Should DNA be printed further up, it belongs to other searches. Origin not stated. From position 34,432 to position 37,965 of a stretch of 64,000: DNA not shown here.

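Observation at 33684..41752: Eight-gene same-strand operon of helicase, nuclease-like and DNA-binding proteins with no methyltransferase, directly after the RM operon: candidate undescribed defense or DNA-processing system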

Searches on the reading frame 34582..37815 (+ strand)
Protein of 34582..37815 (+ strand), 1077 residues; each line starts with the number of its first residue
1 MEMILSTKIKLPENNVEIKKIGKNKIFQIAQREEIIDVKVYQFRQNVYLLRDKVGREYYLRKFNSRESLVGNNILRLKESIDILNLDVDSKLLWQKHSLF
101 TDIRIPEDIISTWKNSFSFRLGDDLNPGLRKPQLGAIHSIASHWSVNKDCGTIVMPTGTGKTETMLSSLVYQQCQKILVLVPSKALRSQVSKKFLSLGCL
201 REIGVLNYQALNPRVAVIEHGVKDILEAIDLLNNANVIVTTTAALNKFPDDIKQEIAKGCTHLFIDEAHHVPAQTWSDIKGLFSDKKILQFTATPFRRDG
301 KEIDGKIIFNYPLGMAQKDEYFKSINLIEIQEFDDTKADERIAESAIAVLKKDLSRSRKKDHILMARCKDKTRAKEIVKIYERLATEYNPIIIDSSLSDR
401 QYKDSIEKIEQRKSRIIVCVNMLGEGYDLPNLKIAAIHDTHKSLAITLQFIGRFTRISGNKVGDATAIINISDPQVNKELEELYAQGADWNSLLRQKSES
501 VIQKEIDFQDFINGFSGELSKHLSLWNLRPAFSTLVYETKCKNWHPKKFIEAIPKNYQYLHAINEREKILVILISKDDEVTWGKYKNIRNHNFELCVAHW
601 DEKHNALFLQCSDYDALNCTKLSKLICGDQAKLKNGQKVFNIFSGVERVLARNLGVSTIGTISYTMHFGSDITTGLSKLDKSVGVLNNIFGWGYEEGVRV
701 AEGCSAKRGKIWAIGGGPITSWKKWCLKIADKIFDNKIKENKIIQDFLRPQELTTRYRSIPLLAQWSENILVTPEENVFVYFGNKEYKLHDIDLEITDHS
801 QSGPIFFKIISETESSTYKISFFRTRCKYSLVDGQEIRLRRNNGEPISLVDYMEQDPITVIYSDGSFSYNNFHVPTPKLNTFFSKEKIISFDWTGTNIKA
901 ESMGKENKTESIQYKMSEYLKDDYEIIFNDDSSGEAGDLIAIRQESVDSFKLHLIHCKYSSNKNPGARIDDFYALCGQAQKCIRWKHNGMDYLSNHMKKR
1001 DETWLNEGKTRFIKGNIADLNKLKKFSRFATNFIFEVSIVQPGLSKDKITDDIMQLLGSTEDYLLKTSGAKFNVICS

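Call 4: search_protein_families(library=pfam, proteins=[window:34582-37815:+], max_evalue=0.1)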
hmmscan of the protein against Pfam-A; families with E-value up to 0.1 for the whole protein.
window:34582-37815:+ (1077 aa): 4 families
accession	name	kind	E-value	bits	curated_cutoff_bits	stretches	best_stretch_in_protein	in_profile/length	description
PF04851.21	ResIII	-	1.1e-23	84.4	22.5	1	129-297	4-164/164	Type III restriction enzyme, res subunit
PF00270.35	DEAD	-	1.1e-13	51.7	26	1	133-298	4-162/167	DEAD/DEAH box helicase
PF00271.37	Helicase_C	-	1.4e-10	41.8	23.5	1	350-457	6-109/110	Helicase conserved C-terminal domain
PF13401.12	AAA_22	-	0.017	15.8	27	1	148-289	5-116/130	AAA domain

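Call 5: search_protein_families(library=padloc, proteins=[window:34582-37815:+], max_evalue=0.1)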
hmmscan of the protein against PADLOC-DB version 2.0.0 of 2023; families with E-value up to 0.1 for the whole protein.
window:34582-37815:+ (1077 aa): 10 families
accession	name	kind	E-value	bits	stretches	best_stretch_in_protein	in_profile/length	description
PDLC02707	PbeA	-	2.9e-17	60.5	2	142-299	262-417/672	PbeA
PDLC02706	PbeA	-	4.6e-12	43.3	2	142-298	279-434/722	PbeA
PDLC02704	PbeA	-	8e-12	42.4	2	142-303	264-426/682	PbeA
PDLC01439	typeIV_DinG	-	7.6e-07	26.1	1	130-193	17-78/575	CAS-IV-A; associated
PDLC03658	mREase_IV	-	1.1e-06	24.7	1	235-462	312-550/953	Type IV methyl-directed restriction enzyme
PDLC03659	mREase_IV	-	2.6e-06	23.6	1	263-460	339-556/945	Type IV methyl-directed restriction enzyme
PDLC03047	REase_I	-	1.6e-05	20.9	2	125-194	340-413/1107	Type I restriction enzyme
PDLC00194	HamB1|HamB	-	8.9e-05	18.5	1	150-196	247-296/995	DEAD-box helicase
PDLC04173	GajB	-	0.0039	14.2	1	147-181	8-43/471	-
PDLC01252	Cas3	-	0.008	13.6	1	153-429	4-263/324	CAS-I; effector_G3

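Call 6: search_protein_families(library=ncbifam, proteins=[window:34582-37815:+], max_evalue=0.1)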
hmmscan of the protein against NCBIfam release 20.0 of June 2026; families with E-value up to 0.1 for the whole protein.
window:34582-37815:+ (1077 aa): 18 families
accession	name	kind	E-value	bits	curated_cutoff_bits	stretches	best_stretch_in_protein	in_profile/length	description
NF053632.1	heli_RadD_YejH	equivalog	1.4e-12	46.7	720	2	353-461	245-346/573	DNA repair helicase RadD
TIGR04095.1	dnd_restrict_1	equivalog_domain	8.7e-12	44.8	600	2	142-298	18-171/451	DNA phosphorothioation system restriction enzyme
NF003673.1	PRK05298.1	equivalog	2e-08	33.1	743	2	133-194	14-74/653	excinuclease ABC subunit UvrB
TIGR00631.1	uvrb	equivalog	6.7e-08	31.2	750.1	2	371-457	453-542/658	excinuclease ABC subunit UvrB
NF008169.0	PRK10917.2-3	equivalog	4.2e-06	25.6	555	1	95-301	204-385/610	ATP-dependent DNA helicase RecG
NF045503.1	repair_heli_XPB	equivalog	4.2e-06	25.6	610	1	128-435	183-485/548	DNA repair helicase XPB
NF008744.0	PRK11776.1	equivalog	5.2e-06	25.3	524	1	157-500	50-377/460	ATP-dependent RNA helicase DbpA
TIGR00595.1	priA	equivalog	8.7e-06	24.6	230.35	1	388-445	288-347/509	replication restart helicase PriA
NF004065.0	PRK05580.1-1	equivalog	0.00014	20.2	858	1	103-194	175-264/731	primosomal protein N'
NF008521.0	PRK11448.1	equivalog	0.00031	18.9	729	1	128-194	413-483/1123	type I restriction-modification system endonuclease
NF010337.0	PRK13766.1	equivalog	0.0015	16.7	610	1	149-270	31-143/781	Hef nuclease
NF004070.0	PRK05580.2-2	equivalog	0.0016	16.7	921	0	394-444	516-566/729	primosomal protein N'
NF004069.0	PRK05580.2-1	equivalog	0.0036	15.8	767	0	395-444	412-461/612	primosomal protein N'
NF004067.0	PRK05580.1-4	equivalog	0.01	14.2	763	0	157-194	231-270/737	primosomal protein N'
NF041063.1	DpdF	equivalog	0.024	13.2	550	1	149-271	159-282/813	protein DpdF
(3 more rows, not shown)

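Call 7: search_protein_families(library=phrogs, proteins=[window:34582-37815:+], max_evalue=0.01)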
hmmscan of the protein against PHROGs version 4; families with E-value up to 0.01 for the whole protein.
window:34582-37815:+ (1077 aa): 5 families
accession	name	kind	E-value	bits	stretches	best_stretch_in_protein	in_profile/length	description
phrog_16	-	DNA, RNA and nucleotide metabolism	2.5e-39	136.2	1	82-505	238-616/986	DNA helicase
phrog_9690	-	DNA, RNA and nucleotide metabolism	3.7e-06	27.2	1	345-461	146-260/306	DNA helicase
phrog_2488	-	DNA, RNA and nucleotide metabolism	1.8e-05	24.7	0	126-195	16-92/579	DNA helicase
phrog_2467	-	unknown function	4.1e-05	23.7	1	157-271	17-125/502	-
phrog_16694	-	unknown function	0.0029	16.6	0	129-195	275-345/1010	-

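Call 9: find_homologous_proteins(query=window:34582-37815:+)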
Query window:34582-37815:+ (1077 aa): 7018 proteins with E <= 0.001 among 8000 candidates; the best 120 are listed.
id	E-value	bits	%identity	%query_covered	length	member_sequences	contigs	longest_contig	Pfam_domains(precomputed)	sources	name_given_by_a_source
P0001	0.0e+0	2462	100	100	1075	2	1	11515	PF00270.36,PF18766.8,PF00271.38,PF04851.22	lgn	-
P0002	0.0e+0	1834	71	100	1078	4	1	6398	PF00270.36,PF18766.8,PF00271.38,PF04851.22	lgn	-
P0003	0.0e+0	1797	70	100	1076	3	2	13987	PF00270.36,PF18766.8,PF00271.38,PF04851.22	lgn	-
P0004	0.0e+0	1761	69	100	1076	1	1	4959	PF00270.36,PF18766.8,PF00271.38,PF04851.22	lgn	-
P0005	0.0e+0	1730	68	100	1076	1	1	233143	PF00270.36,PF18766.8,PF00271.38,PF04851.22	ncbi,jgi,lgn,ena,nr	ncbi:MAG: hypothetical protein MCSN_1710 [Candidatus Microsyncoccus archaeolyticus]|nr:MAG: hypothet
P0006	0.0e+0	1717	68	100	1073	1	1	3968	PF00270.36,PF18766.8,PF00271.38,PF04851.22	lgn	-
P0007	0.0e+0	1706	67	100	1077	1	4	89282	PF00270.36,PF18766.8,PF00271.38,PF04851.22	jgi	-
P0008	0.0e+0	1674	65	100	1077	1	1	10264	PF00270.36,PF18766.8,PF00271.38,PF04851.22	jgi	-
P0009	0.0e+0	1673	66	100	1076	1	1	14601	PF00270.36,PF18766.8,PF00271.38,PF04851.22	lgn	-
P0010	0.0e+0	1659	65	100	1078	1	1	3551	PF00270.36,PF00271.38,PF04851.22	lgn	-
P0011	0.0e+0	1640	64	100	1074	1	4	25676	PF00270.36,PF18766.8,PF00271.38,PF04851.22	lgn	-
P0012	0.0e+0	1636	64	100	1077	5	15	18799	PF00270.36,PF18766.8,PF00271.38,PF04851.22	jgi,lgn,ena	-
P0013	0.0e+0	1627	64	100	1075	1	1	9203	PF00270.36,PF18766.8,PF00271.38,PF04851.22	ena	-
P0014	0.0e+0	1599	63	100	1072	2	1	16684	PF00270.36,PF18766.8,PF00271.38,PF04851.22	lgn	-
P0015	0.0e+0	1589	63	100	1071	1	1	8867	PF00270.36,PF18766.8,PF00271.38,PF04851.22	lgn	-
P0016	0.0e+0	1589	64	100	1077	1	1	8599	PF00270.36,PF18766.8,PF00271.38,PF04851.22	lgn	-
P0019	0.0e+0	1576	63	100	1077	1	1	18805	PF00270.36,PF18766.8,PF00271.38,PF04851.22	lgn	-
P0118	6.8e-284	963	42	100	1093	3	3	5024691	PF00270.36,PF00271.38,PF04851.22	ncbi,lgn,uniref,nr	ncbi:DEAD/DEAH box helicase family protein [Pectobacterium brasiliense]|uniref:DEAD/DEAH box helicas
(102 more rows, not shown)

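Call 11: find_encoding_contigs(protein=P0005, flank=10000, max_places=3)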
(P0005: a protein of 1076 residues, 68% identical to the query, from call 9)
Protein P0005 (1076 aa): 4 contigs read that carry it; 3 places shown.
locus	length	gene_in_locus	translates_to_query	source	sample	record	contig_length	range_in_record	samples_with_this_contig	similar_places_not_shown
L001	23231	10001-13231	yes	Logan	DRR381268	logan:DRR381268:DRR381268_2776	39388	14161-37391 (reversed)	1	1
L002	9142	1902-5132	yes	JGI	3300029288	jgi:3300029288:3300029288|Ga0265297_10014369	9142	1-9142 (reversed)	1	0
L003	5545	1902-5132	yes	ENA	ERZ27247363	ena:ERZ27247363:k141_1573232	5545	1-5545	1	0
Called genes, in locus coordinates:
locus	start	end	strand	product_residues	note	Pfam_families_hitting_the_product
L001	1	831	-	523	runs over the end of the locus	PF01726:LexA_DNA_bind, PF00717:Peptidase_S24, PF00145:DNA_methylase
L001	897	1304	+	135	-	PF03852:Vsr, PF04480:DUF559 (faint), PF18741:MTES_1575 (faint)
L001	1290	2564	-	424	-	PF00239:Resolvase, PF07508:Recombinase, PF13408:Zn_ribbon_recom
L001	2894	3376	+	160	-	PF03703:bPH_2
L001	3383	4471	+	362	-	-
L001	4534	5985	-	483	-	-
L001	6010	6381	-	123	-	-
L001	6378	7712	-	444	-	PF02195:ParB_N, PF01555:N6_N4_Mtase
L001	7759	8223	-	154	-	-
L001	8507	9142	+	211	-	PF00717:Peptidase_S24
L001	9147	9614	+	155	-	PF18967:PycTM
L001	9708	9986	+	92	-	-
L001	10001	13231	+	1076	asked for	PF00270:DEAD, PF04851:ResIII, PF18766:SWI2_SNF2, PF00271:Helicase_C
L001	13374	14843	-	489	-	PF00239:Resolvase, PF07508:Recombinase, PF13408:Zn_ribbon_recom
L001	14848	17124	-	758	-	PF04851:ResIII, PF27151:YagJ (weak)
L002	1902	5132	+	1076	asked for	PF00270:DEAD, PF04851:ResIII, PF18766:SWI2_SNF2, PF00271:Helicase_C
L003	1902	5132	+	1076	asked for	PF00270:DEAD, PF04851:ResIII, PF18766:SWI2_SNF2, PF00271:Helicase_C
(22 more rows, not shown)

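Call 12: find_encoding_contigs(protein=P0118, flank=10000, max_places=3)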
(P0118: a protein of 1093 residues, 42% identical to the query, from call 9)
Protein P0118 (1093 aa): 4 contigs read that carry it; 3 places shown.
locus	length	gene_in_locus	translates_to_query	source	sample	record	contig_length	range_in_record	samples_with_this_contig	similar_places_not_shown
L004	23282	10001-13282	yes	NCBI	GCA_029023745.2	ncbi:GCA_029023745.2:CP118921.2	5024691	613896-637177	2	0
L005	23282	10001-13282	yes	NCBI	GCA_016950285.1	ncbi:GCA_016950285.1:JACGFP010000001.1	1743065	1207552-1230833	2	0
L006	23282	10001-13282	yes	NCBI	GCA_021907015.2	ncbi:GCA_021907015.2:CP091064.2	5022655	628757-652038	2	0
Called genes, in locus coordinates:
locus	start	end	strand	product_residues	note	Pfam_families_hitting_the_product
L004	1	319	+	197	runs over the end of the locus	PF11726:YagK_YfjJ_C, PF23343:REP_ORF2-G2P (weak)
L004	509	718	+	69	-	PF05930:Phage_AlpA, PF12728:HTH_17 (weak)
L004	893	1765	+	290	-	PF26340:DNA-SBD_ScoMcrA, PF13391:HNH_2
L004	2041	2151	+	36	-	PF13443:HTH_26 (weak)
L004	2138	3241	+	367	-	PF00158:Sigma54_activat, PF14532:Sigma54_activ_2, PF07728:AAA_5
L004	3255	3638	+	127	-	PF25601:AAA_lid_14, PF02954:HTH_8 (weak)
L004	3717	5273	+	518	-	PF04313:HSDR_N, PF04851:ResIII, PF00270:DEAD, PF18766:SWI2_SNF2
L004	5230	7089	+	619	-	PF00271:Helicase_C, PF08463:EcoEI_R_C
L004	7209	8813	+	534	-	PF12161:HsdM_N, PF02384:N6_Mtase, PF01170:UPF0020, PF07669:Eco57I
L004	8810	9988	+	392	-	PF01420:Methylase_S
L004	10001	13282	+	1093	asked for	PF04851:ResIII, PF00270:DEAD, PF00271:Helicase_C (weak)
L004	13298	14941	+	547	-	PF02463:SMC_N (weak), PF13175:AAA_15, PF13476:AAA_23, PF13555:AAA_29 (weak), PF13304:AAA_21, PF13175:AAA_15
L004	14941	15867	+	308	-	-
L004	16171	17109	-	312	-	PF14338:Mrr_N, PF04471:Mrr_cat, PF22722:NA-iREase1, PF13156:Mrr_cat_2 (weak)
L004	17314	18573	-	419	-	PF13356:Arm-DNA-bind_3, PF22022:Phage_int_M, PF00589:Phage_integrase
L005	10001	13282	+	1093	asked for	PF04851:ResIII, PF00270:DEAD, PF00271:Helicase_C (weak)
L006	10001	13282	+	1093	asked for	PF04851:ResIII, PF00270:DEAD, PF00271:Helicase_C (weak)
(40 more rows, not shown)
